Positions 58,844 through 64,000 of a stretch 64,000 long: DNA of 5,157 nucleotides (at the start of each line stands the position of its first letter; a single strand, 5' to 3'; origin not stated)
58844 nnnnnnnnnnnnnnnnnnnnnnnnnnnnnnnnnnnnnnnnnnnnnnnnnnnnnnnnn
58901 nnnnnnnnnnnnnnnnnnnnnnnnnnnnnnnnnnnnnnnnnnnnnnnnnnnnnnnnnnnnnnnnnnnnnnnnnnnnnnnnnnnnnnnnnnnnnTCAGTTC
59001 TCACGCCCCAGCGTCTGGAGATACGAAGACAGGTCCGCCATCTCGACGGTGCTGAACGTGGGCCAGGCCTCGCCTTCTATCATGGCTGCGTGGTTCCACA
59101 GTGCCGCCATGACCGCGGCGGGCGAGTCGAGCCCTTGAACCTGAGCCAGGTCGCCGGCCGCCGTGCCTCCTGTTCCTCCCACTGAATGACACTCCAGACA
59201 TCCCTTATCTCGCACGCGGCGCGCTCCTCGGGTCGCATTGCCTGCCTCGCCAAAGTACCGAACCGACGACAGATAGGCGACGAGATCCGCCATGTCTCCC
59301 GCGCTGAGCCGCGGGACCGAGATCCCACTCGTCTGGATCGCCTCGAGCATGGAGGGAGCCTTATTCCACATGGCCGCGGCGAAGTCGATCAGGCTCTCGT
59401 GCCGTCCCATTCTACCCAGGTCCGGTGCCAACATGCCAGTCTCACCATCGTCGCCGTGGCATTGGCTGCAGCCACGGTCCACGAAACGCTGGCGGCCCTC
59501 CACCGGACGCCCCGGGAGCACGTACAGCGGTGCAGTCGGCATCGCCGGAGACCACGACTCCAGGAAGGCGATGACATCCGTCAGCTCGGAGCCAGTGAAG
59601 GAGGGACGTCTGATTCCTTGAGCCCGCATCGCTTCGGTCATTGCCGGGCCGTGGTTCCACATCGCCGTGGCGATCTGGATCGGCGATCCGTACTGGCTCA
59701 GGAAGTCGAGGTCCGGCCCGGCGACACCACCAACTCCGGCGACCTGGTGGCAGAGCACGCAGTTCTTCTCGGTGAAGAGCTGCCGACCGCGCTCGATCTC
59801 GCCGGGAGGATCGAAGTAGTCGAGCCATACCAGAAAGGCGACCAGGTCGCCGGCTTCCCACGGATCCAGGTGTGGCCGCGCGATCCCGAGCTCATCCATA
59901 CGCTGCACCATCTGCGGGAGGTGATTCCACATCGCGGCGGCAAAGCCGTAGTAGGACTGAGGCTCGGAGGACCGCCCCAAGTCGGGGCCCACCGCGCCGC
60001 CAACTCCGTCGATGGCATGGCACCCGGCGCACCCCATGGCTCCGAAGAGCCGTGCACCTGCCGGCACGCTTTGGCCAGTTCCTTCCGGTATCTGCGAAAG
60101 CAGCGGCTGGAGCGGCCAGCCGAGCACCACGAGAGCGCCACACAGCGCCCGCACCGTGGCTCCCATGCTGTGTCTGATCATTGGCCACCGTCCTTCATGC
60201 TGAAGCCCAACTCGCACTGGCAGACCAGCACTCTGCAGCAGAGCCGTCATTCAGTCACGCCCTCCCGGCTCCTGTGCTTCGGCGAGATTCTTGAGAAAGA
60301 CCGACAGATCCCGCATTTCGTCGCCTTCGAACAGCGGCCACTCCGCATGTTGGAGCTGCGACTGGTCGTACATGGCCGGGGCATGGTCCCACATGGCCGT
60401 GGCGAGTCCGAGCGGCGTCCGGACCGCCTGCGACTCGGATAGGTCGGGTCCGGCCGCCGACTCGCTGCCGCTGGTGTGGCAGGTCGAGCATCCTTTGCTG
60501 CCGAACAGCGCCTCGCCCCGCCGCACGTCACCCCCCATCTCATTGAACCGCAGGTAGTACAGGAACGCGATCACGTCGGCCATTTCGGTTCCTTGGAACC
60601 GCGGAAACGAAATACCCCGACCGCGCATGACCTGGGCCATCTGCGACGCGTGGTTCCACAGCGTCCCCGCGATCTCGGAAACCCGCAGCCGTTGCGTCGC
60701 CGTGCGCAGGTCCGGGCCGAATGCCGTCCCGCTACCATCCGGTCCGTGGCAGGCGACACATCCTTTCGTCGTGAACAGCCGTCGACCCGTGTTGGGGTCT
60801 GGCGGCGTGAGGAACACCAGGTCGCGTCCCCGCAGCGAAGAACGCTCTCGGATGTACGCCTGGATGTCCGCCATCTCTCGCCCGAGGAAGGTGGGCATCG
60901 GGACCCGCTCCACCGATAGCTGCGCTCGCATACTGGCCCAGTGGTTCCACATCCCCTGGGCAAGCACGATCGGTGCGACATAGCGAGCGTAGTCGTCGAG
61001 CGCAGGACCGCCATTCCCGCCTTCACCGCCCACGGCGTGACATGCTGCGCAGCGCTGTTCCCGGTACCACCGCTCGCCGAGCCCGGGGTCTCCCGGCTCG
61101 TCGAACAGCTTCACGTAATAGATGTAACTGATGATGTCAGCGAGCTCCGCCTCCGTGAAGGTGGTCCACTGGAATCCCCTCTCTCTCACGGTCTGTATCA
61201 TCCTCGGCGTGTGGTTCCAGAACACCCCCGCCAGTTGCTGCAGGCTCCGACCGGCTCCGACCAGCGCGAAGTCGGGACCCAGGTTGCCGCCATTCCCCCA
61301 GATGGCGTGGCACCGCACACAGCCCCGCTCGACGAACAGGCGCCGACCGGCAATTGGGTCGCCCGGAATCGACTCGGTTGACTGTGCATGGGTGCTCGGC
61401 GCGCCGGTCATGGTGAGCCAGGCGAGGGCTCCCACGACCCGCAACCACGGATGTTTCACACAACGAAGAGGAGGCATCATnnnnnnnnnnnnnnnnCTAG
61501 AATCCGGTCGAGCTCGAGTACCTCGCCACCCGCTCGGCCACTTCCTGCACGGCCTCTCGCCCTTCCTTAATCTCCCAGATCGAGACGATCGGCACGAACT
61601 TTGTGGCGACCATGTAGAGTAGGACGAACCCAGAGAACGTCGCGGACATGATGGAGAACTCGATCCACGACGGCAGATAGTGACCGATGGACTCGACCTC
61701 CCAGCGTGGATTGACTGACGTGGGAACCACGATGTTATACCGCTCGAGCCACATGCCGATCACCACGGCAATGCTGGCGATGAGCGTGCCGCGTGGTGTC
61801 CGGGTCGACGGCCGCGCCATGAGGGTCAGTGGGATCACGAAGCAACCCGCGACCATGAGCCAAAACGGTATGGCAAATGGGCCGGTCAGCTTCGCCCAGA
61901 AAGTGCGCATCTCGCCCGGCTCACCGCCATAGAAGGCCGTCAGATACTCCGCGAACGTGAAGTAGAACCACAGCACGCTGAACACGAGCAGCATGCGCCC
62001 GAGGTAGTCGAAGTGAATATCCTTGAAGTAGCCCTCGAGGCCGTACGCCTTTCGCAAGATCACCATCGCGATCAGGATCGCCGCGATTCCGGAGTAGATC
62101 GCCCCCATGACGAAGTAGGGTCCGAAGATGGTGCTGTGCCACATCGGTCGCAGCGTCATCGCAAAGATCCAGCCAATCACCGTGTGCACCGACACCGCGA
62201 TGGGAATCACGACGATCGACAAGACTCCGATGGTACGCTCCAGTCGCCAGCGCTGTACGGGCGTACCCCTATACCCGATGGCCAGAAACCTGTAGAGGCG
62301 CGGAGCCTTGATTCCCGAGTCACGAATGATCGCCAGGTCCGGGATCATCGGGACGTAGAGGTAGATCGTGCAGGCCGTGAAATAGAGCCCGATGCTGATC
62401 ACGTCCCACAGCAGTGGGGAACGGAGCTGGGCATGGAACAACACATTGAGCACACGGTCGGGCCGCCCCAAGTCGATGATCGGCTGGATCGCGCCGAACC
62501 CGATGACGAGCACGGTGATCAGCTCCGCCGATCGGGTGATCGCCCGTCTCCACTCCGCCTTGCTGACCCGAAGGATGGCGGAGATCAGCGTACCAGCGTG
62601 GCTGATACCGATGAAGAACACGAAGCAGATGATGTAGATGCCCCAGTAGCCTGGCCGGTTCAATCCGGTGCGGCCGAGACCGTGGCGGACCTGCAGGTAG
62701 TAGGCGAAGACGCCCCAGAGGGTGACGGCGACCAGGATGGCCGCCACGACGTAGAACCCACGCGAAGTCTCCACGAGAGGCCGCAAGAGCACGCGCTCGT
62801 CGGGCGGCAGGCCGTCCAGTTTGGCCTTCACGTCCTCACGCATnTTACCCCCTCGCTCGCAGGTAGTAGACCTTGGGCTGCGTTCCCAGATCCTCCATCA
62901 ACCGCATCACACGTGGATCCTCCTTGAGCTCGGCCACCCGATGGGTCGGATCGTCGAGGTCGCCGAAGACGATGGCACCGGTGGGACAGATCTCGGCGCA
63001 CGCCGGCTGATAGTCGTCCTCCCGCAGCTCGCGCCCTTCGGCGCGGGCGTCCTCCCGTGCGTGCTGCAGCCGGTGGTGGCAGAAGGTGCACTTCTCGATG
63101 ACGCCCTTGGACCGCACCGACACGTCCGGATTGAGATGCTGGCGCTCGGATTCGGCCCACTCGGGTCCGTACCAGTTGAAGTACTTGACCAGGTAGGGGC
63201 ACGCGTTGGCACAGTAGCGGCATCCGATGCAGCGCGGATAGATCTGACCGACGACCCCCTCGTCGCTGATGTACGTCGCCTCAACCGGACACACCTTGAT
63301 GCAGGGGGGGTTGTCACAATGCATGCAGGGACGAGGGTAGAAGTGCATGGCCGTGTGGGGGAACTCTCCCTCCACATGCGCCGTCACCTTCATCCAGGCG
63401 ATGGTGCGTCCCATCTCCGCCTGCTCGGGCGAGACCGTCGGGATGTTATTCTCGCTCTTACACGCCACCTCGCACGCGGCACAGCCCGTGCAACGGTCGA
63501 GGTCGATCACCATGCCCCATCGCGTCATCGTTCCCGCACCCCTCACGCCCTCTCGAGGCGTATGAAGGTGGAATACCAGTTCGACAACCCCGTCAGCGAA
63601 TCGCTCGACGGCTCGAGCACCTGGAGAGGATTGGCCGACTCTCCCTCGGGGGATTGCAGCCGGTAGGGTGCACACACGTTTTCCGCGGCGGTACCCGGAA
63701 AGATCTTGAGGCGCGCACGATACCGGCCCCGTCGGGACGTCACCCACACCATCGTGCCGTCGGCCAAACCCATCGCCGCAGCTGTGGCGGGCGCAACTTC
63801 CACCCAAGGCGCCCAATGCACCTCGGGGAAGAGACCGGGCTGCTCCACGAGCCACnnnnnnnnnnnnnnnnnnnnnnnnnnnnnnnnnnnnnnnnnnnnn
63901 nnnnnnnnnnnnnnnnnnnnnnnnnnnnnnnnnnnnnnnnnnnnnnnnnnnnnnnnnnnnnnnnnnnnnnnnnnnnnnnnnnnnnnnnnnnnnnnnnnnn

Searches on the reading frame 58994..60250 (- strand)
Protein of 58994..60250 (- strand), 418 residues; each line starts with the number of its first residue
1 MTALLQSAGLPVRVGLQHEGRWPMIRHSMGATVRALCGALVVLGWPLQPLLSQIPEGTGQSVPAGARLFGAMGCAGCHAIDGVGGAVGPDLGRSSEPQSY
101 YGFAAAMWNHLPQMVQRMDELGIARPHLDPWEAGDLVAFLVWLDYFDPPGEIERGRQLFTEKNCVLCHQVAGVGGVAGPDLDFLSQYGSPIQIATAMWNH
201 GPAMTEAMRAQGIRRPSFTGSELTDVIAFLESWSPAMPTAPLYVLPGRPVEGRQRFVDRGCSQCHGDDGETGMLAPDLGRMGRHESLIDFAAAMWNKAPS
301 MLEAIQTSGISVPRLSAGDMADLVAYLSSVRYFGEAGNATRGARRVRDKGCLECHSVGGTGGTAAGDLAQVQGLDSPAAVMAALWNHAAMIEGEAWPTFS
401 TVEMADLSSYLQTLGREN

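Call 45: search_protein_families(library=pfam, proteins=[window:58994-60250:-], max_evalue=0.001)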
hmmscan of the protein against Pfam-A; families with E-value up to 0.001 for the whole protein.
window:58994-60250:- (418 aa): 2 families
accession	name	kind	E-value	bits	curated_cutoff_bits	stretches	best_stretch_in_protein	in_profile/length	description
PF00034.26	Cytochrom_C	-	1.2e-29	103.9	21.3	3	152-232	1-88/90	Cytochrome c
PF13442.11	Cytochrome_CBB3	-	1.6e-19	70.4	27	2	151-230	2-68/68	Cytochrome C oxidase, cbb3-type, subunit III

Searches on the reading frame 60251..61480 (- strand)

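Call 45: search_protein_families(library=pfam, proteins=[window:60251-61480:-], max_evalue=0.001)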
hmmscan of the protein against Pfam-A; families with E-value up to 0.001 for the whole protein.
window:60251-61480:- (409 aa): 4 families
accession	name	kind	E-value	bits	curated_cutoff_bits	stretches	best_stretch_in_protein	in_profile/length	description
PF00034.26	Cytochrom_C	-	1e-30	107.3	21.3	3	231-307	3-86/90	Cytochrome c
PF13442.11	Cytochrome_CBB3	-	5.5e-20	71.9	27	0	228-303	2-64/68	Cytochrome C oxidase, cbb3-type, subunit III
PF09699.15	Paired_CXXCH_1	-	3.3e-05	23.9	20.6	0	237-252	5-20/41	Doubled CXXCH motif (Paired_CXXCH_1)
PF14495.11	Cytochrom_C550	-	0.00015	21.9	27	0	221-246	18-42/136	Cytochrome c-550 domain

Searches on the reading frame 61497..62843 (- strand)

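Call 45: search_protein_families(library=pfam, proteins=[window:61497-62843:-], max_evalue=0.001)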
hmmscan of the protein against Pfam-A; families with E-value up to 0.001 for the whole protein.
window:61497-62843:- (448 aa): 1 family
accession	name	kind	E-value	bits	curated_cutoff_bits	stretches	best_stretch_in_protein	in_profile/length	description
PF03916.19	NrfD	-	1.4e-37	130.4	25.8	1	63-375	7-308/313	Polysulphide reductase, NrfD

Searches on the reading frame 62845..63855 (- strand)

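Call 45: search_protein_families(library=pfam, proteins=[window:62845-63855:-], max_evalue=0.001)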
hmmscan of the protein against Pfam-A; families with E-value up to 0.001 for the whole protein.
window:62845-63855:- (336 aa): 12 families
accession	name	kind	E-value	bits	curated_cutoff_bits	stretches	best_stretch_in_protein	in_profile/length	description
PF12838.12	Fer4_7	-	1.7e-14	54.5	27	2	208-294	1-52/52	4Fe-4S dicluster domain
PF13247.11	Fer4_11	-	1.7e-13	51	26.2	1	169-229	2-64/100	4Fe-4S dicluster domain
PF13187.11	Fer4_9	-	2.8e-10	40.5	27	2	208-295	1-52/52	4Fe-4S dicluster domain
PF13237.11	Fer4_10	-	8.4e-09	35.7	25.5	1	174-220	6-53/53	4Fe-4S dicluster domain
PF13183.11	Fer4_8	-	1.3e-08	35.7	27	0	208-260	4-58/68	4Fe-4S dicluster domain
PF00037.32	Fer4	-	1.4e-08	34.6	21.1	2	116-132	2-18/24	4Fe-4S binding domain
PF12837.12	Fer4_6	-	1.6e-08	34.6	25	1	116-133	3-20/24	4Fe-4S binding domain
PF12797.12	Fer4_2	-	3.6e-08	33.3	24.5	2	113-133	1-21/22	4Fe-4S binding domain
PF12798.12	Fer4_3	-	9.5e-06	26.5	27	0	209-221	1-13/15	4Fe-4S binding domain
PF25160.1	LdpA_Fe-S-bd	-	1.3e-05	25.3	27.6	0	180-221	5-40/49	LdpA Fe-S cluster-binding domain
PF14697.11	Fer4_21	-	0.00023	21.7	35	0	176-220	7-52/59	4Fe-4S dicluster domain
PF13534.11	Fer4_17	-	0.00073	20.5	22.2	0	208-260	1-50/61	4Fe-4S dicluster domain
